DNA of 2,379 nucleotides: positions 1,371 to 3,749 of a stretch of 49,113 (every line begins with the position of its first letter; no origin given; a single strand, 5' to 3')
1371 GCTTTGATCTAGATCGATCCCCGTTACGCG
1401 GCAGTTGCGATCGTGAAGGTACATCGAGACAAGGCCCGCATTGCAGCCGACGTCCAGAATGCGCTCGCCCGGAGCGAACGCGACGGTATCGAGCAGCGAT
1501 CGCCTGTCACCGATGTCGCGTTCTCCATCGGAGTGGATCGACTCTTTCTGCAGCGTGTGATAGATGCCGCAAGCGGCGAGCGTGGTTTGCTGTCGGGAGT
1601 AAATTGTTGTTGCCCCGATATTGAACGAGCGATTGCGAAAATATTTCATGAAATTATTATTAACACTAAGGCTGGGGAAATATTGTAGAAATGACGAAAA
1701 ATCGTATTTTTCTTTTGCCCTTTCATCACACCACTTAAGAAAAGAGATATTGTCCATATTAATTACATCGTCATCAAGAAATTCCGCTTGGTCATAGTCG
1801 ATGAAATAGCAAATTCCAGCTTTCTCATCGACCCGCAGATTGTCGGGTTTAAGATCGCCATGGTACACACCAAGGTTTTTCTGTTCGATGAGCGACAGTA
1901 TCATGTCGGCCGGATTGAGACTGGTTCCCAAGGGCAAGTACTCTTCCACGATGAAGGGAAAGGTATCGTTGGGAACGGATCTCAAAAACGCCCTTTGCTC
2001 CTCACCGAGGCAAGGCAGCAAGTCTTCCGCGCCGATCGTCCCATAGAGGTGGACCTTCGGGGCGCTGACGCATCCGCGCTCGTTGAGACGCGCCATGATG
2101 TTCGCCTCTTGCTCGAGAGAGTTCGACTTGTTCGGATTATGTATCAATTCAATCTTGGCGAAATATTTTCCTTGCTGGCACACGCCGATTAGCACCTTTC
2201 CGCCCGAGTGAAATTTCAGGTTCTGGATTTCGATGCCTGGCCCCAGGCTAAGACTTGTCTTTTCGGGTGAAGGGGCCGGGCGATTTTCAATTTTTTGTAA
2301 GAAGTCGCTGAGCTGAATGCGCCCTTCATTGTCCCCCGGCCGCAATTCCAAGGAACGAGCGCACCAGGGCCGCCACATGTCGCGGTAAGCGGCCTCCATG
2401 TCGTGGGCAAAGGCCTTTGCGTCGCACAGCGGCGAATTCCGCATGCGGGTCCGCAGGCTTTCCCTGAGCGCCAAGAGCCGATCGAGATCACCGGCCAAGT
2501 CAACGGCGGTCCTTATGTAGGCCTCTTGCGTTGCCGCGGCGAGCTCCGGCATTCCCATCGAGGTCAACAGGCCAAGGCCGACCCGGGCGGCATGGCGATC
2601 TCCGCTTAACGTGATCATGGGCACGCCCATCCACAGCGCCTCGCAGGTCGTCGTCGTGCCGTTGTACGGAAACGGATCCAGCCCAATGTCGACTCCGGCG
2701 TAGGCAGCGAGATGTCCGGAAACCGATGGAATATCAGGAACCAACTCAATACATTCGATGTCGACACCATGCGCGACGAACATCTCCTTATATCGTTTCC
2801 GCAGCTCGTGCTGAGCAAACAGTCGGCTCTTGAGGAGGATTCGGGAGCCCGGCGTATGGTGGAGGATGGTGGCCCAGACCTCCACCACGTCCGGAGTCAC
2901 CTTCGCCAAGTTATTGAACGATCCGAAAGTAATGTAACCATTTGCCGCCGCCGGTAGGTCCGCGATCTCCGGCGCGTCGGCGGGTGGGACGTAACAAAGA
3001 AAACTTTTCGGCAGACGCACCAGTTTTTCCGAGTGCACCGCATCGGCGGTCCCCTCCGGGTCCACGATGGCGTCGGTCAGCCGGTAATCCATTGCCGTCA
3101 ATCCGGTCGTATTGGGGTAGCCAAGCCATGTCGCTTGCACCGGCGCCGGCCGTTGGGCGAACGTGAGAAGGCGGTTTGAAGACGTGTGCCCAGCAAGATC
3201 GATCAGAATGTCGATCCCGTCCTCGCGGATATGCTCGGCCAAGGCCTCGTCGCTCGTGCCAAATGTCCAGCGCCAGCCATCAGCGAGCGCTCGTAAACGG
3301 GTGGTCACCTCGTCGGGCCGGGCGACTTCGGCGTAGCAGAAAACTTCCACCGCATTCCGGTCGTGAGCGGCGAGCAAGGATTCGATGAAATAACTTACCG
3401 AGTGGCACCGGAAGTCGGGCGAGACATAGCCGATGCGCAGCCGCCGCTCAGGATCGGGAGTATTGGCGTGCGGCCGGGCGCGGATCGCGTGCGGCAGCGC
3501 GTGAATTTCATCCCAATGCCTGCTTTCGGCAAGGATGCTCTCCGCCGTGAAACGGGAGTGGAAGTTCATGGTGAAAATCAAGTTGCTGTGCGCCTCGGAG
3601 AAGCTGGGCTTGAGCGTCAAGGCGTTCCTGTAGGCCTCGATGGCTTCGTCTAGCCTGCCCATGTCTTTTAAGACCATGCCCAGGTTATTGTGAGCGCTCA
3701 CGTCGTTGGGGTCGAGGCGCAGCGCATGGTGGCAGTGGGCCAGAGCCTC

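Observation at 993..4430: Four enzymatic/scaffold modules fused in one ORF at the tail of the flgK-flgL-fliW string: TPR + GT41-like GT + kinase-like + SAM-methyltransferase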

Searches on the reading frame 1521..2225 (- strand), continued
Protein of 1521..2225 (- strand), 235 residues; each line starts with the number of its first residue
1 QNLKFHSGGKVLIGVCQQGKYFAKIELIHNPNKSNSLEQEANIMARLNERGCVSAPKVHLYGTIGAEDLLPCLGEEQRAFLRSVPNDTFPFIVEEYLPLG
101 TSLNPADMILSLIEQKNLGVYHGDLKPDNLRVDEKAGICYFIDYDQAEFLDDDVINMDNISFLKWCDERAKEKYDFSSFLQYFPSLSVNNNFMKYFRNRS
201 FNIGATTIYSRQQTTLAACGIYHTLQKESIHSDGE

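Call 70: find_encoding_contigs(protein=P0247, flank=8000, max_places=2)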
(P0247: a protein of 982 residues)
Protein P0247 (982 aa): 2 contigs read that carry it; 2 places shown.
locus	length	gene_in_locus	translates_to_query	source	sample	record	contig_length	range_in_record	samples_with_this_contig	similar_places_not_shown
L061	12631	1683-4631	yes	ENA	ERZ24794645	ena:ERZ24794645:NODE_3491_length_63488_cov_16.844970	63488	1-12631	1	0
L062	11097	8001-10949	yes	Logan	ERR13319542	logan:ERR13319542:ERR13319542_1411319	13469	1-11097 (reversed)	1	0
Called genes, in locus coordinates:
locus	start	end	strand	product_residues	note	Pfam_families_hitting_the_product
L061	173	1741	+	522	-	PF13844:Glyco_transf_41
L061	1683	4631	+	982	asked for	PF07719:TPR_2 (faint), PF13428:TPR_14 (faint), PF14559:TPR_19 (faint), PF13844:Glyco_transf_41, PF08241:Methyltransf_11, PF08242:Methyltransf_12, PF13489:Methyltransf_23, PF13649:Methyltransf_25, +1 more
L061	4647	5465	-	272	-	PF02535:Zip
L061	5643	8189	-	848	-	PF13414:TPR_11 (weak), PF13424:TPR_12 (weak), PF14559:TPR_19 (weak), PF13414:TPR_11, PF13424:TPR_12 (weak), PF14559:TPR_19 (weak), PF00515:TPR_1 (weak), PF13432:TPR_16, +22 more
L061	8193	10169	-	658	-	PF00515:TPR_1, PF13424:TPR_12, PF13414:TPR_11, PF14559:TPR_19, PF13414:TPR_11, PF13431:TPR_17, PF13414:TPR_11, PF14559:TPR_19, +33 more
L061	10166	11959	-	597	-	PF13424:TPR_12 (weak), PF14559:TPR_19, PF13424:TPR_12, PF00515:TPR_1, PF13424:TPR_12, PF13414:TPR_11, PF14559:TPR_19, PF13414:TPR_11, +26 more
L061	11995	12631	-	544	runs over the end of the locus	PF02120:Flg_hook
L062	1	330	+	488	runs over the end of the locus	PF00571:CBS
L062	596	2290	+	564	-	PF01627:Hpt, PF02895:H-kinase_dim, PF02518:HATPase_c, PF01584:CheW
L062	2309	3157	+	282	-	PF03705:CheR_N, PF01739:CheR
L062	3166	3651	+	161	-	PF03975:CheD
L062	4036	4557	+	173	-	PF01584:CheW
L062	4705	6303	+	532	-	PF12729:4HB_MCP_1 (weak), PF13682:CZB, PF00015:MCPsignal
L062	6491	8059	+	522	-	PF13844:Glyco_transf_41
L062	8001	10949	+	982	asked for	PF07719:TPR_2 (faint), PF13428:TPR_14 (faint), PF14559:TPR_19 (faint), PF13844:Glyco_transf_41, PF08241:Methyltransf_11, PF08242:Methyltransf_12, PF13489:Methyltransf_23, PF13649:Methyltransf_25, +1 more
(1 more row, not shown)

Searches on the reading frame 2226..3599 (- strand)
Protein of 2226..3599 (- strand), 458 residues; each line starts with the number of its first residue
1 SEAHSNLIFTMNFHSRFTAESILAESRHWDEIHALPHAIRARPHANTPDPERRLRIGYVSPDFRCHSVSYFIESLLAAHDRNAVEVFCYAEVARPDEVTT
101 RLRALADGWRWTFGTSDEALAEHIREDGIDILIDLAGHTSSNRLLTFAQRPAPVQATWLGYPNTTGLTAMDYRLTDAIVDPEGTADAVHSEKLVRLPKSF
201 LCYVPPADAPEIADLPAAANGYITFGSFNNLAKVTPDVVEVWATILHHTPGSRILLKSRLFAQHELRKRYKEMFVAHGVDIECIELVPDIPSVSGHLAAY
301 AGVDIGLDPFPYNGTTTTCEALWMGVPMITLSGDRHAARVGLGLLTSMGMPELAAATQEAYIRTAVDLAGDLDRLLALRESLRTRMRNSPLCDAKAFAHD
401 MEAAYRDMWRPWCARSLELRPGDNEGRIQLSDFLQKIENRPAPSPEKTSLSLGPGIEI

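Call 63: search_solved_structures(query=window:2226-3599:-, max_evalue=1e-50, show_alignments=1)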
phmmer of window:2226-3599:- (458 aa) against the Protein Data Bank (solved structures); distinct sequences matched with E-value up to 1e-50: 3.
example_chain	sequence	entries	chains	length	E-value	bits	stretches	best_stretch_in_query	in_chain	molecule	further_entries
7y4i_A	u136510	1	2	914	3.2e-114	385.2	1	5-415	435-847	Probable UDP-N-acetylglucosamine--peptide N-acetylglucosaminyltransferase SPINDLY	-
8dtf_A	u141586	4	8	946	4.8e-114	384.6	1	5-415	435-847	Probable UDP-N-acetylglucosamine--peptide N-acetylglucosaminyltransferase SPINDLY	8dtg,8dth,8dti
5djs_A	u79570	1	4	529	1.1e-94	320.8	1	3-415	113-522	Tetratricopeptide TPR_2 repeat protein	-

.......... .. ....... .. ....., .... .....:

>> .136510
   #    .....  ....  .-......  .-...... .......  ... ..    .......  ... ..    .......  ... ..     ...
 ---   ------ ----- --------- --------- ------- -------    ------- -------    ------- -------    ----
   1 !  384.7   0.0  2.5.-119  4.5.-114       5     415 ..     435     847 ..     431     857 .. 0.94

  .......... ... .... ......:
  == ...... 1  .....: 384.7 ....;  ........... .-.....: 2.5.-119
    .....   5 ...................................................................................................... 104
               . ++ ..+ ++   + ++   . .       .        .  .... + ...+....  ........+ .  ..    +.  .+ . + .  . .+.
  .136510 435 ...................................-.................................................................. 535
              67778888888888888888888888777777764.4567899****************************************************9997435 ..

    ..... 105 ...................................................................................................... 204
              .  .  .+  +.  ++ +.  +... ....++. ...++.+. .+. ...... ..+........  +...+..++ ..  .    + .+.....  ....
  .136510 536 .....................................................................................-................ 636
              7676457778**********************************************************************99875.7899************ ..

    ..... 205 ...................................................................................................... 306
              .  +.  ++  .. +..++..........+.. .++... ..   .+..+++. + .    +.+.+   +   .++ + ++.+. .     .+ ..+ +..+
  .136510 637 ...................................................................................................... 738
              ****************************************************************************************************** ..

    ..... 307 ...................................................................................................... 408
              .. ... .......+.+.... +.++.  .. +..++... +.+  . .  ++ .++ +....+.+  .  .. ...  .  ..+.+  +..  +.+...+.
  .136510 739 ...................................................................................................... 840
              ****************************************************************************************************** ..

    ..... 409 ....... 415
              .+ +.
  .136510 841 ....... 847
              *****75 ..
